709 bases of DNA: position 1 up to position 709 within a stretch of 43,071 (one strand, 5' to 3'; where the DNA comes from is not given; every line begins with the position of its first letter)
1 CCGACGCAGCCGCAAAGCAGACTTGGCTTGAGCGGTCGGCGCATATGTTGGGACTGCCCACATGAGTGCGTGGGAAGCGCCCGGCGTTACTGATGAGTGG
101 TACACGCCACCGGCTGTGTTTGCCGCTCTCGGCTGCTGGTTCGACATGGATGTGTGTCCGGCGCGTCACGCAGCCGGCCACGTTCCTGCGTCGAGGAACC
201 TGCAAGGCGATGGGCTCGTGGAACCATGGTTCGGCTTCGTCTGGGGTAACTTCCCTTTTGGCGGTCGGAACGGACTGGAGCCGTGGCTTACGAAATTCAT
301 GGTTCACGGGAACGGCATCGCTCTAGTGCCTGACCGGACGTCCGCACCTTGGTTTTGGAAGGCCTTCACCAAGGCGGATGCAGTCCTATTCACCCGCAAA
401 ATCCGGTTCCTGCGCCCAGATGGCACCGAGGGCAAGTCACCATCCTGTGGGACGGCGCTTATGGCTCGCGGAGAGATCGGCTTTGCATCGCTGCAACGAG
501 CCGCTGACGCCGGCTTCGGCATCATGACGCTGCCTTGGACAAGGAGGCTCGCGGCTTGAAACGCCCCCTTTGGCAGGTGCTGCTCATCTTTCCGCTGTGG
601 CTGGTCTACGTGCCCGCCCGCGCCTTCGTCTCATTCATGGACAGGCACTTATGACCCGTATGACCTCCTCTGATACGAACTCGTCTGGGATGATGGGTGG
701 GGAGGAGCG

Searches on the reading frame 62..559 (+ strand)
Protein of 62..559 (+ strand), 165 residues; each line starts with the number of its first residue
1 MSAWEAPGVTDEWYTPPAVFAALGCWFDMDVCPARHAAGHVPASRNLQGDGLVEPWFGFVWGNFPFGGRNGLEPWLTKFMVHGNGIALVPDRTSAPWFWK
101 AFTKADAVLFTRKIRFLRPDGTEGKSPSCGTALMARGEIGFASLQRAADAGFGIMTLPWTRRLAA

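Call 15: search_protein_families(library=phrogs, proteins=[window:62-559:+], max_evalue=0.00001)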
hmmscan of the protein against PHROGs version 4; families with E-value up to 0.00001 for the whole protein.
window:62-559:+ (165 aa): 1 family
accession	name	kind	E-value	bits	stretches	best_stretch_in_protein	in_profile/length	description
phrog_111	-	other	6.6e-19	69.8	1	8-134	62-199/345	DNA methyltransferase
